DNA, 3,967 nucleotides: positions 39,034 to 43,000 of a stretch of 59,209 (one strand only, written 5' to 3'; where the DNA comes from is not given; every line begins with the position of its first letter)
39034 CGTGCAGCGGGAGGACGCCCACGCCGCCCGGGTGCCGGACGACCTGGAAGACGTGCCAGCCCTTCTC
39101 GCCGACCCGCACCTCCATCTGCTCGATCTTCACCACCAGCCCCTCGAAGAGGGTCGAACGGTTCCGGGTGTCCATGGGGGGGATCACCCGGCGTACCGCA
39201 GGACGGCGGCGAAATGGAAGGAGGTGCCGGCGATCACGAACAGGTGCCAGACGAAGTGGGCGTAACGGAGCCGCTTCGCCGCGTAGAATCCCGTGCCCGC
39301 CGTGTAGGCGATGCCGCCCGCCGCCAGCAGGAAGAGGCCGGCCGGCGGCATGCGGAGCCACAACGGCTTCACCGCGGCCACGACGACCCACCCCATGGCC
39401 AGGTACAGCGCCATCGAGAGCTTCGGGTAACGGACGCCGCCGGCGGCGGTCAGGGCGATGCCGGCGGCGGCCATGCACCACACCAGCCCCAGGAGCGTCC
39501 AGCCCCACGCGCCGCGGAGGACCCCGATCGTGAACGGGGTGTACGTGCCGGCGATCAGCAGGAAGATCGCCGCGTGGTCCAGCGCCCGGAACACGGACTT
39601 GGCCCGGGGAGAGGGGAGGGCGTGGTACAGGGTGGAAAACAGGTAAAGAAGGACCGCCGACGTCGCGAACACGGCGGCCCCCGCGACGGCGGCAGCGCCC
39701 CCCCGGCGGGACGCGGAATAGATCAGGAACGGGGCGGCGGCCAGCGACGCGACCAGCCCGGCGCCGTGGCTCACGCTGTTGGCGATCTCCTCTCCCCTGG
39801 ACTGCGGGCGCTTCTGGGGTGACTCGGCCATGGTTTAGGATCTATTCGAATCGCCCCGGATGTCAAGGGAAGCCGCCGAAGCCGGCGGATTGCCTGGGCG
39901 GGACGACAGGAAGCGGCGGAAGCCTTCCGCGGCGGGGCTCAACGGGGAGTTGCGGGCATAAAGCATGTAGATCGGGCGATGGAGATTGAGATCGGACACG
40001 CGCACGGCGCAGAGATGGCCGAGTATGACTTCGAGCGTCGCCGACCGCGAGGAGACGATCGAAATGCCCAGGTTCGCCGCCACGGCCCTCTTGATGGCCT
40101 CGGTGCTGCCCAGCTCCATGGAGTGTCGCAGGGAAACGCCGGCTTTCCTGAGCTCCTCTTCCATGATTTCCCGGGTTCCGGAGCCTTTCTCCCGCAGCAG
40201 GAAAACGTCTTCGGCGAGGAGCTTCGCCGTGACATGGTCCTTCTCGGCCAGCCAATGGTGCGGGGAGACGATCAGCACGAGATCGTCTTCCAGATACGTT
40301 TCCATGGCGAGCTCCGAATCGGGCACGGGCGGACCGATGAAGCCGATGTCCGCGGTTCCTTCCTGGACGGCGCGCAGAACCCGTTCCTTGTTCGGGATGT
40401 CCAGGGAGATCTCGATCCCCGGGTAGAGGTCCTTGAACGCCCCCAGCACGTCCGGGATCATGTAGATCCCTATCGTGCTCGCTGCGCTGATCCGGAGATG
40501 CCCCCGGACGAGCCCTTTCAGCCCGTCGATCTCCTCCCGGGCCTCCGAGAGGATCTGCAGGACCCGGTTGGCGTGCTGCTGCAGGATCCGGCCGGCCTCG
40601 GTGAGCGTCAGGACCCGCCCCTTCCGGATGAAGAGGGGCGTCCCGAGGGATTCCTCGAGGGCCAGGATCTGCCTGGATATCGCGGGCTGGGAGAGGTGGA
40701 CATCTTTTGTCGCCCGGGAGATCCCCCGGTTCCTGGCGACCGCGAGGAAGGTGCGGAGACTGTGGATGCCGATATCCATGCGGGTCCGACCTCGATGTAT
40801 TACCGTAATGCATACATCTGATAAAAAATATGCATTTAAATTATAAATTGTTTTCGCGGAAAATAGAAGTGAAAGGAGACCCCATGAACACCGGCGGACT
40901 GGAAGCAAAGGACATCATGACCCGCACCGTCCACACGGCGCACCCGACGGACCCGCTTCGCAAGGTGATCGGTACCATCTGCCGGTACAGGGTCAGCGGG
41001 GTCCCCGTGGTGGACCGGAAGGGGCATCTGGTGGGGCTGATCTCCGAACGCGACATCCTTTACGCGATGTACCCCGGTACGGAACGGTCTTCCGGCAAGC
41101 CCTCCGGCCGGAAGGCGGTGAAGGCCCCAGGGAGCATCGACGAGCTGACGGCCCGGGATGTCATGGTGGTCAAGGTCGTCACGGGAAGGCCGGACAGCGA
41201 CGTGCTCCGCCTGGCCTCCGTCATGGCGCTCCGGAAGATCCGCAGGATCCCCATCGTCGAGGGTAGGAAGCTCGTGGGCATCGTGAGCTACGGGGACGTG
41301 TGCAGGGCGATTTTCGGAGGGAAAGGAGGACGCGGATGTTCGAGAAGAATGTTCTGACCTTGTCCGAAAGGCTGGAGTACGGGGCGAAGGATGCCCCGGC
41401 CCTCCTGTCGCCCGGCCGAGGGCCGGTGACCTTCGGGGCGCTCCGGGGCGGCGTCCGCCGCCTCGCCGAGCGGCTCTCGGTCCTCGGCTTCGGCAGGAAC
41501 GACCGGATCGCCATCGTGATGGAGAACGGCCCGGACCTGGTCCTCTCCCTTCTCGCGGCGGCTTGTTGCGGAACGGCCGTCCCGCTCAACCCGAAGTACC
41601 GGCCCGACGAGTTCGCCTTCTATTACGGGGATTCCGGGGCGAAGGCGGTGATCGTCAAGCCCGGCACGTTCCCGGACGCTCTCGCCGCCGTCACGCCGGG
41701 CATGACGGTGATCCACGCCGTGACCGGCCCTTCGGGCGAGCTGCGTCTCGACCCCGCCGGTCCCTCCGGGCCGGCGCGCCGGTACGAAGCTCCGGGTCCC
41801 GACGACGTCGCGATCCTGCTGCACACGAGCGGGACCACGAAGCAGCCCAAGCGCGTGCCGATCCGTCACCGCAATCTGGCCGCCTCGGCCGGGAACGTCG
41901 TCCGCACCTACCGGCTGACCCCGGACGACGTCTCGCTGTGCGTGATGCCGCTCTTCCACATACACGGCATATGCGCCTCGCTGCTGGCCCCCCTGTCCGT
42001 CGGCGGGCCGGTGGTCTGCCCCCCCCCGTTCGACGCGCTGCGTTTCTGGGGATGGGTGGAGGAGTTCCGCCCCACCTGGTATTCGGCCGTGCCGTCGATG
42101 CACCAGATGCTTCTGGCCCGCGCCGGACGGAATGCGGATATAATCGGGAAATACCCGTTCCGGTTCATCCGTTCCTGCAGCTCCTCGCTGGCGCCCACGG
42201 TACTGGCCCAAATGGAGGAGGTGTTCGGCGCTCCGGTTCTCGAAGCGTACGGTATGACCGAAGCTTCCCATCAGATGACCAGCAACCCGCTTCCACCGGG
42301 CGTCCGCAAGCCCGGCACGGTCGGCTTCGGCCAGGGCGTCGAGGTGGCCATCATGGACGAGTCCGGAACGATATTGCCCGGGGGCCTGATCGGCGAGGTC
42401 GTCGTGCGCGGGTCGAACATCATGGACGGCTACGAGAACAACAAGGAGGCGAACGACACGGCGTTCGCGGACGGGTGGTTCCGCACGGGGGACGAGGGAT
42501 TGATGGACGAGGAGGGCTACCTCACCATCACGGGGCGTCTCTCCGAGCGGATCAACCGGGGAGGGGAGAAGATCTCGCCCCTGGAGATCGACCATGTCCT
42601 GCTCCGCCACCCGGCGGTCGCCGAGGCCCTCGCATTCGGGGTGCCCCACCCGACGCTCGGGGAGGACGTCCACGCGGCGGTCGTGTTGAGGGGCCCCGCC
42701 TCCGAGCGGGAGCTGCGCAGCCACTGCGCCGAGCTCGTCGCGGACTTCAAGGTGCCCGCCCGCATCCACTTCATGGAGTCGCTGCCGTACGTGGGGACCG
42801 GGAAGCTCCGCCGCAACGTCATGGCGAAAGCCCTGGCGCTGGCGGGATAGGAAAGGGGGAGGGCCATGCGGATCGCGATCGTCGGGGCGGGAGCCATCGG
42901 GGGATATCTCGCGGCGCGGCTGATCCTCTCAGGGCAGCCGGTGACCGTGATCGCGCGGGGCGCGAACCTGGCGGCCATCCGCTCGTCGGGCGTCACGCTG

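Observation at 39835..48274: LysR-controlled cluster that looks like oxalate to oxalyl-CoA to glyoxylate to C3, with non-canonical final steps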

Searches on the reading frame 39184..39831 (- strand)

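Call 3: search_protein_families(library=pfam, proteins=[window:39184-39831:-])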
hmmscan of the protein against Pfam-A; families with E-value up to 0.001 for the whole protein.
window:39184-39831:- (215 aa): 1 family
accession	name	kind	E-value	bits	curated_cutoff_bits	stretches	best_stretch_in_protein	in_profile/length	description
PF03006.26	HlyIII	-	1.2e-38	133.5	26.2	1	14-207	5-224/224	Haemolysin-III related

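Call 4: search_protein_families(library=ncbifam, proteins=[window:39184-39831:-])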
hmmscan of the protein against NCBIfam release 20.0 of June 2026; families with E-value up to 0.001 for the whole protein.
window:39184-39831:- (215 aa): 2 families
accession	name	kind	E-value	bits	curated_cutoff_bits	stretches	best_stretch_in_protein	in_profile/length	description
NF011669.1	PRK15087.1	equivalog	2.3e-73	246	80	1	15-213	1-199/199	PAQR family membrane homeostasis protein TrhA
TIGR01065.1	hlyIII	subfamily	9.4e-58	195.1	172.2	1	14-213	1-203/204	hemolysin III family protein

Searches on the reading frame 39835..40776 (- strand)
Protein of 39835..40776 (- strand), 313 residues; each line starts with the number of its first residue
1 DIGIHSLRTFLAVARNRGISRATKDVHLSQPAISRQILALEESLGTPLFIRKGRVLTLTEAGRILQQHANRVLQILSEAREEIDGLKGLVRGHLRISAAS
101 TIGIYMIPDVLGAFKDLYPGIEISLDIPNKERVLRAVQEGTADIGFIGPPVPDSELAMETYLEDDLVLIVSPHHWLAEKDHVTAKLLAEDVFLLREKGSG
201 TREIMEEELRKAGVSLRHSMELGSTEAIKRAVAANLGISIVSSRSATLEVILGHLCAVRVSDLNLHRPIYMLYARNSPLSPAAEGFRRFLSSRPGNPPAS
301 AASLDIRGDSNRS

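Call 3: search_protein_families(library=pfam, proteins=[window:39835-40776:-])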
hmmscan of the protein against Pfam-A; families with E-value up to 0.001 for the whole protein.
window:39835-40776:- (313 aa): 4 families
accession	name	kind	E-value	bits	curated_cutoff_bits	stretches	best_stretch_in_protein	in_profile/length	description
PF03466.25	LysR_substrate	-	2.5e-51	174.5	28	1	88-291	2-205/209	LysR substrate binding domain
PF00126.33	HTH_1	-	3.5e-21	75.3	26.6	1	5-63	2-60/60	Bacterial regulatory helix-turn-helix protein, lysR family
PF12727.12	PBP_like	-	7.8e-05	22.3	27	0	191-234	95-138/193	PBP superfamily domain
PF12849.12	PBP_like_2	-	0.0005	20.4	27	0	90-244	8-187/267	PBP superfamily domain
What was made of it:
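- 39835..40779 (-): LysR-family regulator, divergent from the operon. It has the HTH_1 and LysR_substrate domains (call 3).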

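Call 4: search_protein_families(library=ncbifam, proteins=[window:39835-40776:-])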
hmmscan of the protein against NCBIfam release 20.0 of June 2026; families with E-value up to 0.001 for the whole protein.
window:39835-40776:- (313 aa): 57 families (the best 25 are shown)
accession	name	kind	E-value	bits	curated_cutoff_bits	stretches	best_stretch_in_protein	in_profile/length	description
NF040786.1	LysR_Sec_metab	equivalog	3.4e-70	236.4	250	1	5-291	4-295/298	selenium metabolism-associated LysR family transcriptional regulator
NF040889.1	trans_reg_YeiE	equivalog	1.8e-60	204.7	480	1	2-288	3-284/288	DNA-binding transcriptional regulator YeiE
TIGR03339.1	phn_lysR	subfamily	7.7e-60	202.5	341.1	1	7-276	2-267/279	aminoethylphosphonate catabolism associated LysR family transcriptional regulator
NF008095.0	PRK10837.1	subfamily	1.7e-57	194.9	281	1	2-289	3-285/290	LysR family transcriptional regulator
NF045990.1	TransRegCbbRRhodb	equivalog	6.3e-55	186.4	450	1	2-293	6-299/304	LysR family regulator CbbR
NF053705.1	TransRegGltCGpos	equivalog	2.3e-50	171.5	350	1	6-291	5-290/300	glutamate biosynthesis transcriptional regulator GltC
NF047520.1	trans_act_CidR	equivalog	2e-46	158.5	415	1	4-291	3-289/292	cidABC operon transcriptional activator CidR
NF008416.0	PRK11242.1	equivalog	3.9e-45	154.4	277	1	6-291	5-288/300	transcriptional regulator CynR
TIGR02424.1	TF_pcaQ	equivalog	3e-32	111.7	303.8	1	5-290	6-294/300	pca operon transcription factor PcaQ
NF008722.0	PRK11716.1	equivalog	2.9e-31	108.6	246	1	4-241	3-241/293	HTH-type transcriptional activator IlvY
NF045775.1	acetoin_reg_AlsR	exception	4.5e-31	108.4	430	1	5-246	4-247/290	acetoin biosynthesis transcriptional regulator AlsR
NF008352.0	PRK11139.1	subfamily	4.2e-30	104.9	288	1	5-292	9-290/305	transcriptional regulator GcvA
NF008361.0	PRK11151.1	equivalog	9.4e-29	100.6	329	1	4-280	3-279/305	DNA-binding transcriptional regulator OxyR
NF009327.0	PRK12684.1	subfamily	1.1e-27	97.1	402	1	5-264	4-273/313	CysB family HTH-type transcriptional regulator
NF047711.1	PutUtilRegPtrR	equivalog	4.9e-27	94.7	400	1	5-243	4-236/283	putrescine utilization regulator PtrR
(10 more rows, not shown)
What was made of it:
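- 39835..40779 (-): It is below every NCBIfam equivalog cut-off (call 4).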

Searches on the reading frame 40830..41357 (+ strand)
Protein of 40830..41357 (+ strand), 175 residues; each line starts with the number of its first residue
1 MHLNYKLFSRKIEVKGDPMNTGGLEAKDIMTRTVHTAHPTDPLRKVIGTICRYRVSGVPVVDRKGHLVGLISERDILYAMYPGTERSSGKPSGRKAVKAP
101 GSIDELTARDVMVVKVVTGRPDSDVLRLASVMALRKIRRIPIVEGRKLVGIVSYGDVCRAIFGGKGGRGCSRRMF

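Call 3: search_protein_families(library=pfam, proteins=[window:40830-41357:+])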
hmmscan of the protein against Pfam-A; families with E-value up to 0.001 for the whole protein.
window:40830-41357:+ (175 aa): 1 family
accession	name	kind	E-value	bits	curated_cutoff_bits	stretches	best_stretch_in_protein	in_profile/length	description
PF00571.33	CBS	-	6.2e-25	87.7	24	2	26-80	1-55/57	CBS domain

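Call 4: search_protein_families(library=ncbifam, proteins=[window:40830-41357:+])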
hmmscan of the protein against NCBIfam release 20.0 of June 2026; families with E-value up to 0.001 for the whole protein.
window:40830-41357:+ (175 aa): 18 families
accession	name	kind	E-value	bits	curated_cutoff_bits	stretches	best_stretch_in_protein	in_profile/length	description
NF011447.0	PRK14869.2-3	equivalog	8.1e-13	47.8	522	2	24-77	68-121/540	putative manganese-dependent inorganic diphosphatase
TIGR01302.1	IMP_dehydrog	equivalog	2.4e-09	36.6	481.5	1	27-80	146-200/450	IMP dehydrogenase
NF053603.1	HhpR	exception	3.1e-09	36.4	520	1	27-79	225-277/282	CBS domain-containing high hydrostatic pressure regulator HhpR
NF041552.1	TF_PrdR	equivalog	7.3e-09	34.5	795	1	25-159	7-123/577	sigma-54 dependent transcriptional regulator PrdR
NF011442.0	PRK14869.1-4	equivalog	5e-08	31.8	400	0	27-77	73-123/543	putative manganese-dependent inorganic diphosphatase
NF041569.1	A-tRNAntase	equivalog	4.9e-07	28.4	1440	1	26-165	311-430/880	A-adding tRNA nucleotidyltransferase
NF011443.0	PRK14869.1-5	equivalog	1.5e-06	27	335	0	26-77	71-122/546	putative manganese-dependent inorganic diphosphatase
TIGR00400.1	mgtE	equivalog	3.5e-06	26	232.75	0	27-77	198-248/450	magnesium transporter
NF041630.1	CBS_CbpB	equivalog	1.2e-05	25.2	125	0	42-81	29-68/143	cyclic-di-AMP-binding protein CbpB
NF011440.0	PRK14869.1-2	equivalog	1.6e-05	23.7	746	0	97-161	56-123/541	putative manganese-dependent inorganic diphosphatase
TIGR00393.1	kpsF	subfamily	4.7e-05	23.1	203.7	0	102-152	216-267/268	KpsF/GutQ family sugar-phosphate isomerase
TIGR01186.1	proV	subfamily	5.3e-05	22.5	326.6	0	27-81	305-358/363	betaine/proline/choline family ABC transporter ATP-binding protein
NF011445.0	PRK14869.2-1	equivalog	0.00018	20.1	483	1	27-75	71-119/548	putative manganese-dependent inorganic diphosphatase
NF011441.0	PRK14869.1-3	equivalog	0.0002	20.1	753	0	25-77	69-121/548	putative manganese-dependent inorganic diphosphatase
TIGR01137.1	cysta_beta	equivalog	0.00024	19.9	510.25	0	15-87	328-401/457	cystathionine beta-synthase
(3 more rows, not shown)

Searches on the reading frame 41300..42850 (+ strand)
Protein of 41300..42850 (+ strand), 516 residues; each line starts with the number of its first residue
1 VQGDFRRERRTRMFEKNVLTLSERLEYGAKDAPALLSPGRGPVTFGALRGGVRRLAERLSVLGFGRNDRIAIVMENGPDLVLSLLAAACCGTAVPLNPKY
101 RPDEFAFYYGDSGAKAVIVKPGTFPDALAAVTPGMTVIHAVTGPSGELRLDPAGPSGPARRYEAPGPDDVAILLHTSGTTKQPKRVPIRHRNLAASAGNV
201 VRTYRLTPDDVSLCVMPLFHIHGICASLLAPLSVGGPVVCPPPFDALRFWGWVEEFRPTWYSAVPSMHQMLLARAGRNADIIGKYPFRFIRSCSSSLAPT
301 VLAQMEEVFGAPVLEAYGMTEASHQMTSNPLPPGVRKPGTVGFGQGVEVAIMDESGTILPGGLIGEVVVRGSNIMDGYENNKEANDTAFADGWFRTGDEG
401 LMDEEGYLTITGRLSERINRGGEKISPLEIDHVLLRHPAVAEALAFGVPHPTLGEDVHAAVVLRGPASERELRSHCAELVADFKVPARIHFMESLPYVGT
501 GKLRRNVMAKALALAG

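Call 3: search_protein_families(library=pfam, proteins=[window:41300-42850:+])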
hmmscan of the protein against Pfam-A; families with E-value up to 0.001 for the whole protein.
window:41300-42850:+ (516 aa): 2 families
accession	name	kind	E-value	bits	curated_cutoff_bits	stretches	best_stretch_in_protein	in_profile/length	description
PF00501.34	AMP-binding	-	1.7e-72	244.8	29.9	1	30-378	9-383/384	AMP-binding enzyme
PF13193.12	AMP-binding_C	-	2.8e-16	60.7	24.5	1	429-502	1-76/76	AMP-binding enzyme C-terminal domain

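Call 4: search_protein_families(library=ncbifam, proteins=[window:41300-42850:+])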
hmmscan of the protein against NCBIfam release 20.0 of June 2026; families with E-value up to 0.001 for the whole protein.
window:41300-42850:+ (516 aa): 106 families (the best 25 are shown)
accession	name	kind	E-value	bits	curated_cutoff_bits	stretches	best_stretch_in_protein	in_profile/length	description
NF004511.1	PRK05852.1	equivalog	7.6e-121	404.2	650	1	31-511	14-503/505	FadD7 family fatty acid--CoA ligase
NF004837.0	PRK06187.1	subfamily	4.4e-96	322.2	476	1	19-510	8-520/531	long-chain-fatty-acid--CoA ligase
NF005702.0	PRK07514.1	subfamily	6.4e-77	259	558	1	31-510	18-498/506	malonyl-CoA synthase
NF004114.0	PRK05605.1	equivalog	2.6e-74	250.5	766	2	161-512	214-569/575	long-chain-fatty-acid--CoA ligase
NF005714.0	PRK07529.1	subfamily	1e-72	245.4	632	2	162-506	212-570/640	acyl-CoA synthetase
NF006181.0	PRK08314.1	subfamily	1.8e-72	244.4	705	2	164-504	200-546/563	long-chain-fatty-acid--CoA ligase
NF005858.0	PRK07787.1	subfamily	3e-71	240.3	575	1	43-508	27-468/471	acyl-CoA synthetase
NF002966.0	PRK03640.1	equivalog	2.3e-70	237.6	556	1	42-510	27-478/483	o-succinylbenzoate--CoA ligase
NF009233.0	PRK12583.1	subfamily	4.1e-68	230.1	832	2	168-509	201-547/558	fatty acid CoA ligase family protein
NF005801.1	PRK07656.1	equivalog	1.6e-67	228.3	657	1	31-504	16-495/500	FadD3 family acyl-CoA ligase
NF005307.0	PRK06839.1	equivalog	4.5e-67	226.8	748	1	43-510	28-491/496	o-succinylbenzoate--CoA ligase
NF052580.1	Str24CoAsynCasG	equivalog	3.4e-66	223.7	750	1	43-507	66-545/548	steroid-24-oyl-CoA synthetase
NF006182.0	PRK08316.1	subfamily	1.8e-64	218.1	663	1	39-507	33-512/523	fatty acyl-CoA synthetase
NF005676.0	PRK07470.1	equivalog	1e-63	215.8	774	1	11-513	12-530/544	acyl-CoA synthetase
NF004808.0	PRK06155.1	equivalog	1.2e-63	215.2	722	1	34-509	38-519/542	ATP-dependent acyl-CoA ligase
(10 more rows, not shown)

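Call 5: search_solved_structures(query=window:41336-42850:+, max_evalue=1e-30)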
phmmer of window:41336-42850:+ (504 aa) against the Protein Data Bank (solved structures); distinct sequences matched with E-value up to 1e-30: 84 (the best 60 are shown).
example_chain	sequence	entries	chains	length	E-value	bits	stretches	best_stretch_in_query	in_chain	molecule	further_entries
5ie0_A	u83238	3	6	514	4e-119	401.8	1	9-498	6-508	Oxalate--CoA ligase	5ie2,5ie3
6qjz_A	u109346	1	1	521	1.1e-118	400.3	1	25-498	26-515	oxalyl CoA-synthetase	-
8aff_A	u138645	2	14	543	5.5e-114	384.8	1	155-501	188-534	Oxalate--CoA ligase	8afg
8atd_C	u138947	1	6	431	4.8e-84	286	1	155-404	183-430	Oxalate--CoA ligase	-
4gxq_A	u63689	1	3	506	8.2e-61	209.4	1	30-498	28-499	Malonyl CoA synthetase, Benzoate-CoA ligase Chimeric protein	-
4fuq_A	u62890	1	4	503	1.9e-60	208.2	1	30-498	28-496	Malonyl CoA synthetase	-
4gxr_A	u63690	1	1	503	2.4e-60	207.8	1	30-498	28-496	Malonyl CoA synthetase, Benzoate-CoA ligase Chimeric protein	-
4fut_A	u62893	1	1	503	1.4e-59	205.3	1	30-498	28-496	Malonyl CoA synthetase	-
3r44_A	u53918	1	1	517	7.1e-59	203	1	31-498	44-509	fatty acyl CoA synthetase FADD13 (FATTY-ACYL-CoA SYNTHETASE)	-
5buq_A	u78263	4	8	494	2.2e-53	184.9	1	30-497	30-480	2-succinylbenzoate--CoA ligase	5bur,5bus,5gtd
3a9u_A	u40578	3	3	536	6e-53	183.4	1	19-498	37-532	4-coumarate--CoA ligase | 4-coumarate:CoA ligase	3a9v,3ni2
5x8f_A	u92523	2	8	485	6.9e-52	179.9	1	30-497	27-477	2-succinylbenzoate--CoA ligase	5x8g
8weu_A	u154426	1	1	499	1.4e-51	178.9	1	27-497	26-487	Fatty-acyl-CoA synthase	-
8wev_A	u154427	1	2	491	1.7e-51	178.7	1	27-494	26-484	Feruloyl-CoA Synthetase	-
3ivr_A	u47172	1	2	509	1.8e-50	175.3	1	40-495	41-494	Putative long-chain-fatty-acid CoA ligase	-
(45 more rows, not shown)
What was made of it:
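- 41336..42850 (+): AAE3/Pcs60-type AMP-forming oxalate-CoA ligase (predicted). The next family scores 209 (call 5).
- On AAE3/Pcs60 oxalate-CoA ligase (ANL superfamily): Malonyl-CoA synthetase scores 209 (call 5).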

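Call 60: search_solved_structures(query=window:41336-42850:+, max_evalue=1e-100, show_alignments=1)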
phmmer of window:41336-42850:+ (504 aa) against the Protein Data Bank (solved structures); distinct sequences matched with E-value up to 1e-100: 3.
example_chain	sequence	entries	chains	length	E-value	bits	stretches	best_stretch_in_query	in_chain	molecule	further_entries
5ie0_A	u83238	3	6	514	4e-119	401.8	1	9-498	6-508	Oxalate--CoA ligase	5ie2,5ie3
6qjz_A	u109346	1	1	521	1.1e-118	400.3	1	25-498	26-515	oxalyl CoA-synthetase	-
8aff_A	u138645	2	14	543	5.5e-114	384.8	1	155-501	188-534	Oxalate--CoA ligase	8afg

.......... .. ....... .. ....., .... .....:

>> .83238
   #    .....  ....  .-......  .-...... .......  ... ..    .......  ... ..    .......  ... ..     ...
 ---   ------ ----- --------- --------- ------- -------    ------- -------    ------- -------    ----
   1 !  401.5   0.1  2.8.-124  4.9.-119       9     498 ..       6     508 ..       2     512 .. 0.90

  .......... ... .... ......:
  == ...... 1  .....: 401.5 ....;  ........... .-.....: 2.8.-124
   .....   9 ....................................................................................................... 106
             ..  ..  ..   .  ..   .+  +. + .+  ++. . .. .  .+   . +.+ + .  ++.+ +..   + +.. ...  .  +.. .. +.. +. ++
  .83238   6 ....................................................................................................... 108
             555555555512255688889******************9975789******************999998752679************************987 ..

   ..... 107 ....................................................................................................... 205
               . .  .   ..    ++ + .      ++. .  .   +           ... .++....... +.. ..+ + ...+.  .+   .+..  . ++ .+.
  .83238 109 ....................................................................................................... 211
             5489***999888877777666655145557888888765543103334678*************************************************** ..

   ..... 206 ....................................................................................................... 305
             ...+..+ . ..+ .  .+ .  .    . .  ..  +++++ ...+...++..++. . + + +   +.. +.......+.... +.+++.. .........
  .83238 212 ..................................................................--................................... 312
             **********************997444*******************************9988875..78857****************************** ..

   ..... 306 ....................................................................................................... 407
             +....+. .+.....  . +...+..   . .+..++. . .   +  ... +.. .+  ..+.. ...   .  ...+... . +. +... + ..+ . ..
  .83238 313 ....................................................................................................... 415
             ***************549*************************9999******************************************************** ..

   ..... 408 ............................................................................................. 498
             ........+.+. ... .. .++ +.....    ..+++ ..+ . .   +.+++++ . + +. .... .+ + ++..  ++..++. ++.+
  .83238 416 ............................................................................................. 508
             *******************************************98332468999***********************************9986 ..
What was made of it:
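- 41336..42850 (+): The alignment to AAE3 is full length (call 60).
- On AAE3/Pcs60 oxalate-CoA ligase (ANL superfamily): The alignment to AAE3 covers residues 9-498 (call 60).
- The ligase's four top PDB hits are all oxalate-CoA ligases, at up to twice the score of any other ANL enzyme (calls 5, 60).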
